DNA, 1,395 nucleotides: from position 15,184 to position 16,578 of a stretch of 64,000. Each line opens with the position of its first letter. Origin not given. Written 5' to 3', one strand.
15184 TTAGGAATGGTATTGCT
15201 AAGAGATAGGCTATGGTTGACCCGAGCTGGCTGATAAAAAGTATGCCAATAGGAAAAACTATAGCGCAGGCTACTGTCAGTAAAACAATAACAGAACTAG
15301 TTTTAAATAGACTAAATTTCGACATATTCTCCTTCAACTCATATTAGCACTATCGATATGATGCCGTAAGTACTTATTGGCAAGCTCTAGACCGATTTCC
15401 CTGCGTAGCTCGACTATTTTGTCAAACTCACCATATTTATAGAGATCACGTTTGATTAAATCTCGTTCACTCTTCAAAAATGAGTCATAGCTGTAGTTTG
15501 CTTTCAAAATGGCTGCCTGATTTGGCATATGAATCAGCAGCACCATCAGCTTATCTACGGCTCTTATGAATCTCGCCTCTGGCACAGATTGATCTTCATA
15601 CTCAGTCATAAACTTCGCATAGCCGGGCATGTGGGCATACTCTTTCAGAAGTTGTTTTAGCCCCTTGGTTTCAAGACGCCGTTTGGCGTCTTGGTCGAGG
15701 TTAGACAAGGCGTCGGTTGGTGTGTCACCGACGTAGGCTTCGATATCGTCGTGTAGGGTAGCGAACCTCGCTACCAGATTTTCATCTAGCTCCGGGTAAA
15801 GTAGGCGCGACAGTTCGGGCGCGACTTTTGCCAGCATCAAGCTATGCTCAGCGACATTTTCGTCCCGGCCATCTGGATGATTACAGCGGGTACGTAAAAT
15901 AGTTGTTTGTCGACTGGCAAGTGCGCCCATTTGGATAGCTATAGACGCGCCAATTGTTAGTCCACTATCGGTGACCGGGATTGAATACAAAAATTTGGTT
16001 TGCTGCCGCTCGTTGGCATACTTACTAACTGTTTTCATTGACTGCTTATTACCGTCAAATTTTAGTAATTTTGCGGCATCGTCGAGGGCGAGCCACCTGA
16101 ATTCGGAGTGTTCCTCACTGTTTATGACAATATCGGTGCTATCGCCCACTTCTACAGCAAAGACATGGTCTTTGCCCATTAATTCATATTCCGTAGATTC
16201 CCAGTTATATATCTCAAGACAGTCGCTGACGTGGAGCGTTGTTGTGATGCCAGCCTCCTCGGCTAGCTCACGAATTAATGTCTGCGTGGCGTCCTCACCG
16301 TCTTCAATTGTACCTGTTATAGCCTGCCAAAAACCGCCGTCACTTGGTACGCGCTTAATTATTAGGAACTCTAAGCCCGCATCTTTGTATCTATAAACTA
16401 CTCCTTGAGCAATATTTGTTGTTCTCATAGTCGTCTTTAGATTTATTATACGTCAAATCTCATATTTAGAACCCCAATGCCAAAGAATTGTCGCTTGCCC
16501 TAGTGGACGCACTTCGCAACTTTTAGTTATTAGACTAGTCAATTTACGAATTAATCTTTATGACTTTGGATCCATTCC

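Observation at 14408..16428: Nudix hydrolase fused to a YfbR-type HD 5'-deoxynucleotidase, coupled to a polytopic membrane protein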

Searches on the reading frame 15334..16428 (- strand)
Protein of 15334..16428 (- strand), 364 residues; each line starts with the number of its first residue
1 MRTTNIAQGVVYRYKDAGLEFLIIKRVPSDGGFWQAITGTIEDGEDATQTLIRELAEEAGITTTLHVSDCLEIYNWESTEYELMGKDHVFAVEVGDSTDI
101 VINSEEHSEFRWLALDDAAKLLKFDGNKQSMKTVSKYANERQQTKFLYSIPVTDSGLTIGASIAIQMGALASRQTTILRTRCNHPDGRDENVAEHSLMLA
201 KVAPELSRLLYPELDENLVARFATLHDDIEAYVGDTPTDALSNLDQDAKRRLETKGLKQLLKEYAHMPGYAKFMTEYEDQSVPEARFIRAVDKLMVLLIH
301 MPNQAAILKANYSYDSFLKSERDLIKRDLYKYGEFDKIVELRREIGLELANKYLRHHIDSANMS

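Call 3: search_protein_families(library=pfam, proteins=[window:15334-16428:-], max_evalue=0.1)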
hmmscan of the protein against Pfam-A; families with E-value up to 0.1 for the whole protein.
window:15334-16428:- (364 aa): 5 families
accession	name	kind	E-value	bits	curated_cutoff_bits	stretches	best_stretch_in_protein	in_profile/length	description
PF13023.12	HD_3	-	2.8e-18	66.8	22.5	1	176-321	6-153/165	HD domain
PF00293.34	NUDIX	-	8.4e-15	55.4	21.1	1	9-124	7-123/134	NUDIX domain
PF12917.13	YfbR-like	-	6.3e-07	29.7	25.9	1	176-298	11-139/182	5'-deoxynucleotidase YfbR-like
PF01966.28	HD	-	9.9e-05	23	22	1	192-294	1-113/116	HD domain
PF14815.12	NUDIX_4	-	0.0043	17.3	35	1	20-120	11-100/113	NUDIX domain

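Call 4: search_protein_families(library=ncbifam, proteins=[window:15334-16428:-], max_evalue=0.1)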
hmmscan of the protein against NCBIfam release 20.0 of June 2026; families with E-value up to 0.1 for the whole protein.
window:15334-16428:- (364 aa): 20 families
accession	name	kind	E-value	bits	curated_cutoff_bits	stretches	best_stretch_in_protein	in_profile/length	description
NF006961.0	PRK09438.1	equivalog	1.6e-19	69.9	103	1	19-136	20-147/151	dihydroneopterin triphosphate diphosphatase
NF007834.0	PRK10546.1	equivalog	1e-06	28.6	156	1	30-120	28-111/135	pyrimidine (deoxy)nucleoside triphosphate diphosphatase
NF001936.0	PRK00714.1-3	equivalog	1.2e-06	28.5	118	1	5-137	9-148/155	RNA pyrophosphohydrolase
NF006530.0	PRK08999.1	equivalog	1.7e-06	27.3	245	1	3-117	5-111/315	Nudix family hydrolase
NF008044.0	PRK10776.1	equivalog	3.3e-06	27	148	1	1-80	1-77/130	8-oxo-dGTP diphosphatase MutT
NF001938.0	PRK00714.1-5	equivalog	5.9e-05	22.5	116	1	30-73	43-86/172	RNA pyrophosphohydrolase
NF052459.1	OxoGTPPhMutT1Mycb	equivalog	6.8e-05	22.1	475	1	7-140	4-131/292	8-oxo-(d)GTP phosphatase MutT1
TIGR00586.1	mutt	equivalog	0.00025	21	97.9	1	29-68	26-67/129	8-oxo-dGTP diphosphatase MutT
NF003009.0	PRK03826.1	equivalog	0.00079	19.2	122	1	188-240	26-82/197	5'-deoxynucleotidase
NF041652.1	Nud_hyd_Dein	equivalog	0.00085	19.6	200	1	29-64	40-75/152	Nudix hydrolase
NF001935.0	PRK00714.1-2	equivalog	0.0014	18.2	259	1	33-67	32-65/183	RNA pyrophosphohydrolase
TIGR00277.1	HDIG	domain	0.0021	17.9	27.6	1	189-227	2-38/84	HDIG domain-containing metalloprotein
NF001937.0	PRK00714.1-4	equivalog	0.0033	17.1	139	1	22-68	23-66/161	RNA pyrophosphohydrolase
NF001299.0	PRK00241.1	equivalog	0.0041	16.6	158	1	30-120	157-240/263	NAD(+) diphosphatase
NF001934.0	PRK00714.1-1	equivalog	0.0064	15.9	241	1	33-63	32-62/176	RNA pyrophosphohydrolase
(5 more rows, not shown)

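Call 5: find_homologous_proteins(query=window:15334-16428:-, max_evalue=0.001)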
Query window:15334-16428:- (364 aa): 142 proteins with E <= 0.001 among 5441 candidates; the best 120 are listed.
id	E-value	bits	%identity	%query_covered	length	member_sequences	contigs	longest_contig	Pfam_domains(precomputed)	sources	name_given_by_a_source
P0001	4.4e-239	810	100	100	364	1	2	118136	PF12917.14,PF13023.13,PF00293.35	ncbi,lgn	-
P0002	4.0e-101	357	76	58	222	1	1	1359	PF12917.14,PF13023.13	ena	-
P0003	2.3e-95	338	74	58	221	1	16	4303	PF12917.14,PF13023.13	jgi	jgi:5'-deoxynucleotidase YfbR-like HD superfamily hydrolase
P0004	5.0e-91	324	69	58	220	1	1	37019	PF12917.14,PF01966.29,PF13023.13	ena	-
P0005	5.2e-91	323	68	61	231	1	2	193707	PF12917.14,PF13023.13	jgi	jgi:5'-deoxynucleotidase YfbR-like HD superfamily hydrolase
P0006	2.1e-90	321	67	61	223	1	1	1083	PF12917.14,PF01966.29,PF13023.13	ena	-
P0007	3.1e-90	321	69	58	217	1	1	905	PF12917.14,PF13023.13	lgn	-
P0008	2.7e-89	318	69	59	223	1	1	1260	PF12917.14,PF13023.13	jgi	jgi:5'-deoxynucleotidase YfbR-like HD superfamily hydrolase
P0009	7.3e-89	316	69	58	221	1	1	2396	PF12917.14,PF01966.29,PF13023.13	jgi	-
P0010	9.5e-88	313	67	58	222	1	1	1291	PF12917.14,PF13023.13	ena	-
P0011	2.0e-87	312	64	58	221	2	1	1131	PF12917.14,PF01966.29,PF13023.13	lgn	-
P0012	1.3e-85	306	67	59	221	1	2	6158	PF12917.14,PF01966.29,PF13023.13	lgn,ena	-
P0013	1.4e-85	306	67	56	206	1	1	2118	PF12917.14,PF01966.29,PF13023.13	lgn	-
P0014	2.6e-85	305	64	59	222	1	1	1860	PF12917.14,PF01966.29,PF13023.13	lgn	-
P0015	3.4e-85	304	65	58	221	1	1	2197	PF12917.14,PF01966.29,PF13023.13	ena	-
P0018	2.6e-84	301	63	60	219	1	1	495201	PF13023.13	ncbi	-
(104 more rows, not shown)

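Call 6: search_solved_structures(query=window:15334-16428:-, max_evalue=0.01, show_alignments=4)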
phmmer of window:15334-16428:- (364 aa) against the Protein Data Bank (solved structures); distinct sequences matched with E-value up to 0.01: 18.
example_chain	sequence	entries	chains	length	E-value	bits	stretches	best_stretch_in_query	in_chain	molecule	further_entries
3kh1_A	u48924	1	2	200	7.2e-09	38.5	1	156-304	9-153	Predicted metal-dependent phosphohydrolase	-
1kt9_A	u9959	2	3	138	2.1e-08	37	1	8-124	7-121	Diadenosine Tetraphosphate Hydrolase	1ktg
3son_A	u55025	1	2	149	2.5e-08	36.7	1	16-135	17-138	Hypothetical NUDIX hydrolase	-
3u53_A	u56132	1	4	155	5.2e-08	35.7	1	15-132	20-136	Bis(5'-nucleosyl)-tetraphosphatase [asymmetrical]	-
4ick_A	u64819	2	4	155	3.5e-07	32.9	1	15-132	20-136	Bis(5'-nucleosyl)-tetraphosphatase [asymmetrical]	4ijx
1xsa_A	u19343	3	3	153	3.6e-07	32.9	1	15-131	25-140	Bis(5'-nucleosyl)-tetraphosphatase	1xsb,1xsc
2o1c_A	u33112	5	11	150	4.6e-07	32.6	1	21-132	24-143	dATP pyrophosphohydrolase | Dihydroneopterin triphosphate diphosphatase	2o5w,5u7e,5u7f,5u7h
4dmb_A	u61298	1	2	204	2.3e-06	30.3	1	187-298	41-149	HD domain-containing protein 2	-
2cqz_A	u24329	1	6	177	3.9e-06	29.5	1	189-334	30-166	177aa long hypothetical protein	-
4v14_A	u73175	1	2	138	5.8e-06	29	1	3-80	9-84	MUTATOR MUTT PROTEIN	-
4l1j_A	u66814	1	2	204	2.1e-05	27.1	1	187-296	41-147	HD domain-containing protein 2 | HD domain-containing protein 2 (Phosphorylate)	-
4l7e_A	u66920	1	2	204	3e-05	26.6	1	187-298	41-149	HD domain-containing protein 2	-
4l7w_A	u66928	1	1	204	5.8e-05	25.7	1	187-298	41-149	HD domain-containing protein 2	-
3i7u_A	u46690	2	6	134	0.00015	24.3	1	15-135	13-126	AP4A hydrolase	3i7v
1xx7_A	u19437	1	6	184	0.0004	22.9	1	189-332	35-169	oxetanocin-like protein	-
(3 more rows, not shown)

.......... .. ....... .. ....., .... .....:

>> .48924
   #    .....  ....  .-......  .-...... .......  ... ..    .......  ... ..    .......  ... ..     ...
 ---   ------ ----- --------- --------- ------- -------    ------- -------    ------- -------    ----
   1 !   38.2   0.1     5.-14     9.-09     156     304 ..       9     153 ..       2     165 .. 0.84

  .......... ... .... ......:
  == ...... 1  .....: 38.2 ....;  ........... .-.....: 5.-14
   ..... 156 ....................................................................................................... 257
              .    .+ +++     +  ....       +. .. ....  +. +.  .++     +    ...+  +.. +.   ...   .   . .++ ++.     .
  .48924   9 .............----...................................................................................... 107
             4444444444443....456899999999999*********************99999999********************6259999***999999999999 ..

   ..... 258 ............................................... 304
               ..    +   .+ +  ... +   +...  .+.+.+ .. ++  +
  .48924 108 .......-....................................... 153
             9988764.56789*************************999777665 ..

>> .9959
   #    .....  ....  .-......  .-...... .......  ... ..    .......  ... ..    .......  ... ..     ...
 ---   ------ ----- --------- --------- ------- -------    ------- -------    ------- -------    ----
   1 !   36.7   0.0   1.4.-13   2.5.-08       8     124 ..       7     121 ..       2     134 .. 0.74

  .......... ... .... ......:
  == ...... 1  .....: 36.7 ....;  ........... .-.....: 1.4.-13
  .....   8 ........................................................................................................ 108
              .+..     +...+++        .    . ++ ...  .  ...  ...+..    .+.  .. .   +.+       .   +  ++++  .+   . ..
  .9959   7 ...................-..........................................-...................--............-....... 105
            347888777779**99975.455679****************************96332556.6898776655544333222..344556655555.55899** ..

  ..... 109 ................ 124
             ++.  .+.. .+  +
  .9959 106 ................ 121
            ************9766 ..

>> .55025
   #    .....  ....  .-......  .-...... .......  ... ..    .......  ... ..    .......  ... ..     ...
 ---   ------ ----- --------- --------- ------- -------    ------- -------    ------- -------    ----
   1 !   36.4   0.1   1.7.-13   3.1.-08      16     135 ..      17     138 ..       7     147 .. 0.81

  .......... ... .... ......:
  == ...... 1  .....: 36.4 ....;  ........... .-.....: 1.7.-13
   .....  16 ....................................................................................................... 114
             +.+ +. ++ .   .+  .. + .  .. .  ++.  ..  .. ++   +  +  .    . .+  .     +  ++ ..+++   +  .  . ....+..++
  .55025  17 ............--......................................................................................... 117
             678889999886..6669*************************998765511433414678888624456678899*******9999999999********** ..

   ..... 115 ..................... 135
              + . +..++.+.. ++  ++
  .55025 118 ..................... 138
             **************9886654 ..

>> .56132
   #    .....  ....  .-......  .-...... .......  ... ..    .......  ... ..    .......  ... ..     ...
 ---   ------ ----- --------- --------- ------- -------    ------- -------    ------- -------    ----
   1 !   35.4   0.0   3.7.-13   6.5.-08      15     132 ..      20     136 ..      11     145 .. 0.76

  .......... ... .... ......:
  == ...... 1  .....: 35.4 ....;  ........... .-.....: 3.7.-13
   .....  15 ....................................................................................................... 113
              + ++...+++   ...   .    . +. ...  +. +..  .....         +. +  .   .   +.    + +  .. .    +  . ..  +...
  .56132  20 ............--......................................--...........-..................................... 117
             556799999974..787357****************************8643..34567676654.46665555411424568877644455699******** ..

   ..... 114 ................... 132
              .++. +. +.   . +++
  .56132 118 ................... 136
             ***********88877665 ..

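Call 7: find_encoding_contigs(protein=P0001, flank=10000, max_places=4)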
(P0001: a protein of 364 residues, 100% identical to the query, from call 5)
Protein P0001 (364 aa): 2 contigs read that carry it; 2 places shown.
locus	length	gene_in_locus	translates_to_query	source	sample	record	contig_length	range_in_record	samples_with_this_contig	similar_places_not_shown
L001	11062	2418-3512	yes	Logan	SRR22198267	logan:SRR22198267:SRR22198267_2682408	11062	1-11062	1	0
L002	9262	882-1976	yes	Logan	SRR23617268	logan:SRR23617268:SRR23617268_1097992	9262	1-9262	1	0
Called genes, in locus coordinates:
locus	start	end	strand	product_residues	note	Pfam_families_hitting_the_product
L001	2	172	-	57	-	?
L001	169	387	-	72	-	-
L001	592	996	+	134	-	-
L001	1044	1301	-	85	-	PF05016:ParE_toxin (weak)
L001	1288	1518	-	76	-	PF22180:RH3_dom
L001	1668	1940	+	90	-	-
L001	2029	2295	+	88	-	-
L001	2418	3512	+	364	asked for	PF00293:NUDIX, PF12917:YfbR-like (weak), PF13023:HD_3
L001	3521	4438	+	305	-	-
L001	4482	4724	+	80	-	-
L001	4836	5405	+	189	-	-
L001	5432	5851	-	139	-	PF00072:Response_reg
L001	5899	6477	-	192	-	-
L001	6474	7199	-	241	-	-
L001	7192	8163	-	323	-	PF02424:ApbE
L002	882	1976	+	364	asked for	PF00293:NUDIX, PF12917:YfbR-like (weak), PF13023:HD_3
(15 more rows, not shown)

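Call 8: find_encoding_contigs(protein=P0005, flank=6000, max_places=3)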
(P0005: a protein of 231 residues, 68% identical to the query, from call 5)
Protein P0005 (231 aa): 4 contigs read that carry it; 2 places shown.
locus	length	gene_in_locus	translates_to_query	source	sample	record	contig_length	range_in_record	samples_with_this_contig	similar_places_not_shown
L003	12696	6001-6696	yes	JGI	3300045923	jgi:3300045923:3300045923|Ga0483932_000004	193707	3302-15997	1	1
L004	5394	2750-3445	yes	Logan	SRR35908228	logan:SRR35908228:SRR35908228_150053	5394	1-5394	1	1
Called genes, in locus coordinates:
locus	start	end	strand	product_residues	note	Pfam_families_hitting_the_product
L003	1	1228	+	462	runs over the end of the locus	PF03816:LytR_cpsA_psr, PF13399:LytR_C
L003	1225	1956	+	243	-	-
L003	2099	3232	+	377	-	PF00089:Trypsin, PF13365:Trypsin_2, PF13180:PDZ_2, PF00595:PDZ (weak), PF17820:PDZ_6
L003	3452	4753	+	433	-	PF04545:Sigma70_r4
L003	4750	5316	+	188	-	-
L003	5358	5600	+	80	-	-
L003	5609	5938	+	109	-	-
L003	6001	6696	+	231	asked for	PF12917:YfbR-like (faint), PF13023:HD_3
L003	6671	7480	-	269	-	PF17827:PrmC_N, PF05175:MTS, PF06325:PrmA, PF13489:Methyltransf_23 (faint), PF02390:Methyltransf_4 (weak), PF13847:Methyltransf_31 (weak), PF08242:Methyltransf_12 (weak), PF13649:Methyltransf_25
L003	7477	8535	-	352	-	PF03462:PCRF, PF00472:RF-1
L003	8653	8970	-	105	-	PF01197:Ribosomal_L31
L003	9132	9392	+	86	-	-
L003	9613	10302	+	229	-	PF00318:Ribosomal_S2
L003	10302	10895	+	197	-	PF00889:EF_TS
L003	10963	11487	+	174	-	PF01765:RRF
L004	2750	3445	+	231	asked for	PF12917:YfbR-like (faint), PF13023:HD_3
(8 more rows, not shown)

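Call 9: find_encoding_contigs(protein=P0018, flank=6000, max_places=3)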
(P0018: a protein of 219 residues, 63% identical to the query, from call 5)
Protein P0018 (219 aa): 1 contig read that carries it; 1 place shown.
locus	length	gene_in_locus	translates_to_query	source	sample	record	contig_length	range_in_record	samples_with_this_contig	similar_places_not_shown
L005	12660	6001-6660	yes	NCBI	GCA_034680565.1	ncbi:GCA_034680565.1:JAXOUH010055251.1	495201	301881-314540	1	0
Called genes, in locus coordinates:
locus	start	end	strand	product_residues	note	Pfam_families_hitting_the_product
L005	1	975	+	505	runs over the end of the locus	PF12072:RNase_Y_N, PF08668:HDOD (faint), PF13083:KH_KhpA-B (faint), PF22891:KH_PNO1_2nd (faint), PF00013:KH_1 (weak), PF01966:HD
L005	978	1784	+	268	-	PF13277:YmdB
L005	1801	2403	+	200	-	PF18153:Cap15_CD_rec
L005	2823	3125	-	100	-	-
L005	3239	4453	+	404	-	PF00768:Peptidase_S11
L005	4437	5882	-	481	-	PF12229:PG_binding_4 (faint), PF03734:YkuD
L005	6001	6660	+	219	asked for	PF13023:HD_3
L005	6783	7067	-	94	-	PF00293:NUDIX (weak)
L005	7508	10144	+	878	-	PF13522:GATase_6, PF13537:GATase_7, PF00733:Asn_synthase, PF01996:F420_ligase (weak)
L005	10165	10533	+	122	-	-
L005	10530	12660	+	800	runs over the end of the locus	PF13604:AAA_30 (faint), PF13191:AAA_16 (weak), PF00004:AAA (weak), PF13401:AAA_22 (weak), PF00004:AAA, PF07724:AAA_2, PF07728:AAA_5, PF10431:ClpB_D2-small, +10 more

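Call 17: search_protein_representatives(protein=window:15334-16428:-)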
Query: 364 residues. Proteins with E-value up to 0.001 (for the whole library): 3524; up to 1e-10: 655; up to 1e-30: 24. The best 150 are listed.
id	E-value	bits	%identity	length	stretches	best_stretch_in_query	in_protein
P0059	9.4e-68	245.3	54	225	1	138-355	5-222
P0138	3.6e-56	207.2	54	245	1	162-351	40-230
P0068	9.2e-55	202.6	47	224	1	145-356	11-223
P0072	1.7e-52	195.2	47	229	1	143-356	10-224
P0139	1.4e-45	172.4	45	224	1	138-349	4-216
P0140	2.1e-45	171.8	58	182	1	145-300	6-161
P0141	1.4e-42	162.5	44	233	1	146-350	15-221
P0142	1.1e-41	159.6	41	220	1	145-348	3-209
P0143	1.4e-40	156.0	40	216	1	154-354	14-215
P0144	5.3e-40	154.1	54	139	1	223-355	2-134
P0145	2.1e-39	152.1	41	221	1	142-345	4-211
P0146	1.7e-38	149.1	44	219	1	144-345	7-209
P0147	2.1e-38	148.8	39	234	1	146-355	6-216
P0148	3.4e-38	148.1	42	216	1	144-354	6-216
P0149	3.6e-37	144.8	44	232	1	139-319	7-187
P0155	1.5e-33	132.8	33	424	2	167-308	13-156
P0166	3.9e-27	111.8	36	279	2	1-141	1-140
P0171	1.0e-25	107.1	31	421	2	177-316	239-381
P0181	2.7e-22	95.8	39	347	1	164-342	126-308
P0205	9.1e-20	87.5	37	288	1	205-346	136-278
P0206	9.4e-20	87.5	38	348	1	6-138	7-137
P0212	1.6e-19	86.8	32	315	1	165-344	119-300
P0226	5.6e-19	85.0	37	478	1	182-308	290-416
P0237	2.1e-18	83.0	31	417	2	187-299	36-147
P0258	2.1e-17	79.8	35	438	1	5-138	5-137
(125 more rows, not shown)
